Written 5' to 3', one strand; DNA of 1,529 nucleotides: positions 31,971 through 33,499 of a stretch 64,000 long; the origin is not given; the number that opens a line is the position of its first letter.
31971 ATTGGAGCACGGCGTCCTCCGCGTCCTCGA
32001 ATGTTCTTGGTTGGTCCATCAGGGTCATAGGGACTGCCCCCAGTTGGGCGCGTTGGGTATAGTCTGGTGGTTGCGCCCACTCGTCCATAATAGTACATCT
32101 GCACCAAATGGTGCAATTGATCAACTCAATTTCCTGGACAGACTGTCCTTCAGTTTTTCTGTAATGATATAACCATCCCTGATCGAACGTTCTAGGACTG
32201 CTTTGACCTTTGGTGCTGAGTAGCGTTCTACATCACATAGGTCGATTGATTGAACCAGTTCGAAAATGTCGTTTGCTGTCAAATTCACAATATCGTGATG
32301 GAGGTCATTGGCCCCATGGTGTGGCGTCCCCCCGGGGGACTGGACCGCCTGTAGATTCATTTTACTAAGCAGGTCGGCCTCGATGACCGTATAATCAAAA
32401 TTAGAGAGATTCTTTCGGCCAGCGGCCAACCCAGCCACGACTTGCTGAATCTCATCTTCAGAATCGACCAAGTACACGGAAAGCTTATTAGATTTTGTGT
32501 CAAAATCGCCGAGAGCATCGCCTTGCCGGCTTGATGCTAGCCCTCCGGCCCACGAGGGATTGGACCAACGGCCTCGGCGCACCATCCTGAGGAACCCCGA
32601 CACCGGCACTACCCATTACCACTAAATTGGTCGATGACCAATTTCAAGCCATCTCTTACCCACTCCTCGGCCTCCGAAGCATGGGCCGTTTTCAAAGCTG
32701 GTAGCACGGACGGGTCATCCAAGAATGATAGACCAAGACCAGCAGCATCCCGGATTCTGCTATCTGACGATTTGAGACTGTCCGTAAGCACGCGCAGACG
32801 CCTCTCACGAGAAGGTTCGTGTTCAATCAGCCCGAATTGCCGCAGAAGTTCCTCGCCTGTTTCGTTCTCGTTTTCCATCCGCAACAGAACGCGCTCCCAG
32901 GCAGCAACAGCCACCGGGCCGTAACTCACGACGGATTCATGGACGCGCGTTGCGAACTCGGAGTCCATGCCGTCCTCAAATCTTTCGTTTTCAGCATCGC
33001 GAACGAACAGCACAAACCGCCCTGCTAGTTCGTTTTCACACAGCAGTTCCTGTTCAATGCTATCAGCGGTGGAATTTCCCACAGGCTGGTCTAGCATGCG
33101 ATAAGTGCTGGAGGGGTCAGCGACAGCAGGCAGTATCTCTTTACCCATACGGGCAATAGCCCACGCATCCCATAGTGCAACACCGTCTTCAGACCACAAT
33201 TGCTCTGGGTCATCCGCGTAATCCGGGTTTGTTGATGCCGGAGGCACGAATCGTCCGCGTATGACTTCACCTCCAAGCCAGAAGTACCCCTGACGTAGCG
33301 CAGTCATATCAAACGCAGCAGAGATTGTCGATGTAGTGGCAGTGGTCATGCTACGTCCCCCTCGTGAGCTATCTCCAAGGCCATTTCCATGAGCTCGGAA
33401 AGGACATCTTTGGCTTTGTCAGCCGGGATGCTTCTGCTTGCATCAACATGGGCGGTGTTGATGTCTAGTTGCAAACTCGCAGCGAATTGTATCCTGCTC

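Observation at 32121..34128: Translationally coupled 3-gene cassette of unrecognisable proteins in a low-GC islet: candidate undescribed conflict/defence system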

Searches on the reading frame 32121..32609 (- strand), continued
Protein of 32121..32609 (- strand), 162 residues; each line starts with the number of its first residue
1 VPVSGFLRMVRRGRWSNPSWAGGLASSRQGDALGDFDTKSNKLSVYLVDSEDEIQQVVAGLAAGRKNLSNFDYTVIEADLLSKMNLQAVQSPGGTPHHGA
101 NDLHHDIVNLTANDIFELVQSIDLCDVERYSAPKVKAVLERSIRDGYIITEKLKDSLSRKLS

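Call 84: find_encoding_contigs(protein=P0175, flank=8000, max_places=3)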
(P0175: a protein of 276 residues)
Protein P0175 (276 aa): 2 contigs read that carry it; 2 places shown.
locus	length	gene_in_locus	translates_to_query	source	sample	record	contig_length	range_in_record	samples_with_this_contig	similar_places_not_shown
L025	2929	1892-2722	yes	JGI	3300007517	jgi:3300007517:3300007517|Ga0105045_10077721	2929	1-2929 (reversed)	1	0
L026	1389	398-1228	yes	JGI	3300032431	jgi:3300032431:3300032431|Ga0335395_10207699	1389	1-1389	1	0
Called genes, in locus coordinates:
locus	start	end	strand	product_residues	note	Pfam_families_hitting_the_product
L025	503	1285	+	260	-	-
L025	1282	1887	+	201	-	PF13646:HEAT_2 (weak)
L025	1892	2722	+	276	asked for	-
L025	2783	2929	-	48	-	?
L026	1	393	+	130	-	?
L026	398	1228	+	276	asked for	-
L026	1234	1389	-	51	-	?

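Call 85: find_encoding_contigs(protein=P0139, flank=8000, max_places=3)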
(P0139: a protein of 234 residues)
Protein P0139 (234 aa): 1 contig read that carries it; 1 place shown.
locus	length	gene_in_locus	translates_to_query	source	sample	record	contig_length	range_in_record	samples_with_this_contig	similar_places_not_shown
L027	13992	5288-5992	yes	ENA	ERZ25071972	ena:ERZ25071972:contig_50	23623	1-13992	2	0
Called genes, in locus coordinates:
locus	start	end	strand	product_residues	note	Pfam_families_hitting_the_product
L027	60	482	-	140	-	PF02464:CinA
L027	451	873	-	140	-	PF18146:CinA_KH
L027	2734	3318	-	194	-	PF00872:Transposase_mut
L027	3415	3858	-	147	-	-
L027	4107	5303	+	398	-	PF01209:Ubie_methyltran, PF13489:Methyltransf_23, PF13847:Methyltransf_31, PF08241:Methyltransf_11, PF08242:Methyltransf_12, PF13649:Methyltransf_25, PF13646:HEAT_2 (weak)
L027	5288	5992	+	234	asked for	PF16277:DUF4926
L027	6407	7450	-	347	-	PF14238:DUF4340 (faint)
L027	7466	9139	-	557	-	PF23357:DUF7088, PF09822:ABC_transp_aux, PF14258:DUF4350 (weak)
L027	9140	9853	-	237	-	PF01061:ABC2_membrane, PF12679:ABC2_membrane_2, PF12698:ABC2_membrane_3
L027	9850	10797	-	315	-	PF00005:ABC_tran, PF13304:AAA_21 (faint)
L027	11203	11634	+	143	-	PF02675:AdoMet_dc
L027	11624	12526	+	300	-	PF00491:Arginase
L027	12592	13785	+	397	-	PF00266:Aminotran_5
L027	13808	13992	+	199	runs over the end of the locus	-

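Call 86: find_encoding_contigs(protein=P0186, flank=8000, max_places=3)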
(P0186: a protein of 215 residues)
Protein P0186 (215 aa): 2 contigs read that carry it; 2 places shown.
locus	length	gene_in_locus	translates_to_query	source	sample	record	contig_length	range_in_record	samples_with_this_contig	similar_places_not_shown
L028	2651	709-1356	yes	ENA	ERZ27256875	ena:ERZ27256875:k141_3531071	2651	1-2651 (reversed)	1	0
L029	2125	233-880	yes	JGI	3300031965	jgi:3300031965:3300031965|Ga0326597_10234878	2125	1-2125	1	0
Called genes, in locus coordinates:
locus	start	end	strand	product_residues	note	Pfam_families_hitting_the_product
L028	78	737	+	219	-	-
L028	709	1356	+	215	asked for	-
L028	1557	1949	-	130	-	PF00239:Resolvase, PF13384:HTH_23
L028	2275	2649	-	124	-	?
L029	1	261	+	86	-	?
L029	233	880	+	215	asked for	-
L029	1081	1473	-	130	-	PF00239:Resolvase, PF13384:HTH_23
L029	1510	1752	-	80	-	-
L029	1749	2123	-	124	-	?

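Call 101: search_protein_families(library=phrogs, proteins=[window:32121-32609:-], max_evalue=0.01)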
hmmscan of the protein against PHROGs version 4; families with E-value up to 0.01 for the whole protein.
window:32121-32609:- (162 aa): 1 family
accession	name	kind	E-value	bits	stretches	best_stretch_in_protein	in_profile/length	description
phrog_10743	-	unknown function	6e-08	33.8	1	6-161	4-164/178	-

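Call 102: search_dna_similar(query=window:32121-32609:-, collection=phages, mode=protein, max_evalue=0.01, max_rows=20)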
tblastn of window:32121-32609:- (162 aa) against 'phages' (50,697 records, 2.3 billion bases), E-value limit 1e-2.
No match.

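Call 103: search_dna_similar(query=P0175, collection=phages, mode=protein, max_evalue=0.01, max_rows=20)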
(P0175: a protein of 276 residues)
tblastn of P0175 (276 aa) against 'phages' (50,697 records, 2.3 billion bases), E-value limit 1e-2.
Records with a match: 3; places in all: 3; records where one place covers at least 80% of the query: 0.
Best place of each record, by identity: <60% 3.
By first word of the organism name: Acinetobacter 3.
By host as written in the record: Acinetobacter baumannii Ab105 1; Acinetobacter baumannii MDR-TJ 1; - 1.
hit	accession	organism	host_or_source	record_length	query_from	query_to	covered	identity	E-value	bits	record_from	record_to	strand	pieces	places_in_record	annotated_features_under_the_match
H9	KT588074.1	Acinetobacter phage Ab105-1phi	Acinetobacter baumannii Ab105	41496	3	145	52%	29.2%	2e-8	61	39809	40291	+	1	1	hypothetical protein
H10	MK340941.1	Acinetobacter phage AbTJ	Acinetobacter baumannii MDR-TJ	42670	3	145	52%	29.2%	2e-8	61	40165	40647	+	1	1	hypothetical protein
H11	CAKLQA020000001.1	Acinetobacter phage MD-2021a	not known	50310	3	145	52%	29.2%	2e-8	61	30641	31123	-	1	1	Uncharacterised protein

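Call 104: find_related_loci(query=A2, collection=viral_contigs, flank=8000)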
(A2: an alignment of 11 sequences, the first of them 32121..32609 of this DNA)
Query A2 (162 aa) in viral_contigs; peptide patterns used: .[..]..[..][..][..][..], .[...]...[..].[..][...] (x = any residue, [..] = any of these).
72 stretches matched a pattern, but none encodes a relative of the query by tblastn (E <= 1e-3).

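Call 119: list_cluster_members(proteins=[P0075, P0080, P0090, P0105, P0122, P0150, P0168, P0190, P0198, P0210])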
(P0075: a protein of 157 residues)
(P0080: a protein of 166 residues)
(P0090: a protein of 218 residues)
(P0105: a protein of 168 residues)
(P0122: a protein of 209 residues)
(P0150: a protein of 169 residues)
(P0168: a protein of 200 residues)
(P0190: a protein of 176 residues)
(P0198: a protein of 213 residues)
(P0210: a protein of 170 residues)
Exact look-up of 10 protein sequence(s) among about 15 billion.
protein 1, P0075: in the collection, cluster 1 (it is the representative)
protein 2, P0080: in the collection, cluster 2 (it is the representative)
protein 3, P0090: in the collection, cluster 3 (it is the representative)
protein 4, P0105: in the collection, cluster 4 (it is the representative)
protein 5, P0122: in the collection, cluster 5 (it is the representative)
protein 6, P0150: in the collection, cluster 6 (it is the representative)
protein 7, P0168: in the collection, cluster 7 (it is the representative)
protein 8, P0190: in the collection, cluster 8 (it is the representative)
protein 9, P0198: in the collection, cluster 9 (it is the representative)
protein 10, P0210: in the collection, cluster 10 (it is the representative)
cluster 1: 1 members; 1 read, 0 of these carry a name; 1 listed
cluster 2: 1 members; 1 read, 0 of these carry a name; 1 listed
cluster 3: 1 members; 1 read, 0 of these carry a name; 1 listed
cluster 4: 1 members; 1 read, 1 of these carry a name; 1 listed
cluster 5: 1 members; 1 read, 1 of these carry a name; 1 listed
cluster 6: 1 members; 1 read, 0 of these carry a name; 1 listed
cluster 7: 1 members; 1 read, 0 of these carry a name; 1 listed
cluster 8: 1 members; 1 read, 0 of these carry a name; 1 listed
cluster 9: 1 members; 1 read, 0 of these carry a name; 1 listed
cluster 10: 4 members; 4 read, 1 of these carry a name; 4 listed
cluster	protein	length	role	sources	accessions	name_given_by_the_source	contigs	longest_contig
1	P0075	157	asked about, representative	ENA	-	-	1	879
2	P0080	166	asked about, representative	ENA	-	-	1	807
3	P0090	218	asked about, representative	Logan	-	-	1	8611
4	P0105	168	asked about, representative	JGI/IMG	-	hypothetical protein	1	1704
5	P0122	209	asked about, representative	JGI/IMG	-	hypothetical protein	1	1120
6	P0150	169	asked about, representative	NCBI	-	-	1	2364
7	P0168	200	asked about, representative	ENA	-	-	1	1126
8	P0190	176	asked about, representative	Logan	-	-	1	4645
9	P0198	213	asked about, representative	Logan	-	-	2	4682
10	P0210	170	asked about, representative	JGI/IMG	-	hypothetical protein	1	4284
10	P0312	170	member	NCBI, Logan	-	-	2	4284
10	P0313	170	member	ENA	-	-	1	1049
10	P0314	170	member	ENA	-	-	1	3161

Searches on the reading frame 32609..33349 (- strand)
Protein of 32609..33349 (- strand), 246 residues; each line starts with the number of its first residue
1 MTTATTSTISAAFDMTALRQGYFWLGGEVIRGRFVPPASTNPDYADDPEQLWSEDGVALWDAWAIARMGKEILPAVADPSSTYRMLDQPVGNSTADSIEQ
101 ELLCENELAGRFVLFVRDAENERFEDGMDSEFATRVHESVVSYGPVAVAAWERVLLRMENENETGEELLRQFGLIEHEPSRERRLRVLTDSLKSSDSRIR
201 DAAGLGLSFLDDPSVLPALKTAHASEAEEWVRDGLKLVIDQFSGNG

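Call 3: search_protein_families(library=pfam, proteins=[window:32609-33349:-], max_evalue=1)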
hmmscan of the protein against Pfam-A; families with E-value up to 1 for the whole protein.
window:32609-33349:- (246 aa): 1 family
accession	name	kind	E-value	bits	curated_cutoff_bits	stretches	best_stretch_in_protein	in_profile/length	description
PF13646.12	HEAT_2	-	8.5e-05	23.2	27.7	1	185-233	33-81/88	HEAT repeats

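Call 4: search_protein_families(library=padloc, proteins=[window:32609-33349:-], max_evalue=1)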
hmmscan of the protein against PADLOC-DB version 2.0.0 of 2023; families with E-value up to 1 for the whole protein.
window:32609-33349:- (246 aa): 1 family
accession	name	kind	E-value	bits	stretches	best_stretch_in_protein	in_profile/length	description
PDLC02919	HEAT-ARM_XIII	-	0.019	10.3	1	180-225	910-954/1972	-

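Call 5: search_protein_families(library=ncbifam, proteins=[window:32609-33349:-], max_evalue=1)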
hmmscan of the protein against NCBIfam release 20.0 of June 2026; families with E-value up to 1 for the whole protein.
window:32609-33349:- (246 aa): 0 families

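Call 9: find_homologous_proteins(query=window:32609-33349:-, max_evalue=0.001)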
Query window:32609-33349:- (246 aa): 45 proteins with E <= 0.001 among 2203 candidates.
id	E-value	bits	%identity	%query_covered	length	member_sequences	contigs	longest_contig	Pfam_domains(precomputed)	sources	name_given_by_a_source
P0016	4.8e-159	545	100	100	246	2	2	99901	-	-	-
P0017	3.8e-115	402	77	100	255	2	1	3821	-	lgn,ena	-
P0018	7.9e-111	388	75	100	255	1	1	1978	-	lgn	-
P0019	3.1e-109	382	74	100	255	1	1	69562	-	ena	-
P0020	7.4e-108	378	73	98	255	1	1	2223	-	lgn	-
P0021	7.8e-104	365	71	100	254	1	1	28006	-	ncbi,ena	-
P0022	2.9e-99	350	70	100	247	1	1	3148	-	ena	-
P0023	1.3e-80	289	64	95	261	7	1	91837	-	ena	-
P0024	1.1e-78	282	61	98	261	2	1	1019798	-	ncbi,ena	-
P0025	2.0e-75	272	60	99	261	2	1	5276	-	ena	-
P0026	3.3e-73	264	59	93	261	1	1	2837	-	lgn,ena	-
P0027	7.4e-73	263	58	91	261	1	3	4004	-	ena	-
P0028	9.5e-72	260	59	96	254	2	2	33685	-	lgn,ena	-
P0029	1.2e-67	246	55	98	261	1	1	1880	-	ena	-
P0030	2.5e-59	219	53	99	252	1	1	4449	-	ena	-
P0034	2.4e-46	176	50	73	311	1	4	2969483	PF13646.13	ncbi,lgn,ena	-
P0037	1.5e-45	174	65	52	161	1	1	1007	PF13646.13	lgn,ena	-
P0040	7.7e-44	168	58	61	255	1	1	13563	PF13646.13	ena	-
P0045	7.5e-43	165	55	61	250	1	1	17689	PF13646.13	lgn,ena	-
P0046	1.8e-41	160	55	63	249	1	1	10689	PF13646.13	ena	-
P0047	1.9e-41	160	56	61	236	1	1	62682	PF13646.13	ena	-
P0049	4.3e-41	159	55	61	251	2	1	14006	PF13646.13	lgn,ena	-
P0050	2.4e-40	157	40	98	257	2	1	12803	PF13646.13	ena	-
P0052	3.1e-38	150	49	68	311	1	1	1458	PF05199.20,PF13646.13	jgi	jgi:hypothetical protein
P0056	3.9e-33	133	50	55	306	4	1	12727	PF13646.13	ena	-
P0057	5.7e-31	126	45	64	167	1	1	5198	PF13646.13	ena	-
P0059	5.2e-29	120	50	56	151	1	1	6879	PF13646.13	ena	-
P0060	4.1e-20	91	61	32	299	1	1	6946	PF13646.13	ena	-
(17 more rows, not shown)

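Call 29: search_solved_structures(query=A3, max_evalue=1)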
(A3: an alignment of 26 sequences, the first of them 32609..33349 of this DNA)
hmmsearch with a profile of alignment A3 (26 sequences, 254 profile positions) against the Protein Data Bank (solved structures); distinct sequences matched with E-value up to 1: 11.
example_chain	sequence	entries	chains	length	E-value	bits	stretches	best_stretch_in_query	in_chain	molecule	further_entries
6ft5_A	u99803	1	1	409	2.7e-05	27.4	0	192-249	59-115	alphaRep A3_A3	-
9sah_A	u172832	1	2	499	0.0001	25.4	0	192-231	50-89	E4-NB2 synthetic fusion protein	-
4xl5_C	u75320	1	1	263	0.0028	20.8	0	192-233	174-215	bGFP-A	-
6fsq_A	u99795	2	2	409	0.003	20.7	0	192-249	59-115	alphaRep A3_bGFPD | A3_bGFPD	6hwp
3ltj_A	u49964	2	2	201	0.0031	20.6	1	192-249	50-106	AlphaRep-4 | bA3-2: binder of A3 protein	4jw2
3ltm_A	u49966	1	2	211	0.0059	19.7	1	192-249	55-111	Alpha-Rep4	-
10lk_d2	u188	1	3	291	0.098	15.7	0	171-247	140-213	HEAT repeat domain-containing protein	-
4xvp_D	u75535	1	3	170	0.22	14.5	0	192-231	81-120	BGFP-C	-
8aw4_B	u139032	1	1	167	0.4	13.7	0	192-232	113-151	ALPHAREP bGFPD-YY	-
6veh_A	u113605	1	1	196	0.52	13.3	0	192-232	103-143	HEAT repeat domain-containing protein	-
4zv6_A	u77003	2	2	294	0.63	13.1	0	192-235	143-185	AlphaRep-7 | alpha-Rep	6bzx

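Call 101: search_protein_families(library=phrogs, proteins=[window:32609-33349:-], max_evalue=0.01)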
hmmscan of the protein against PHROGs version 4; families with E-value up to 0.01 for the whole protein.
window:32609-33349:- (246 aa): 0 families
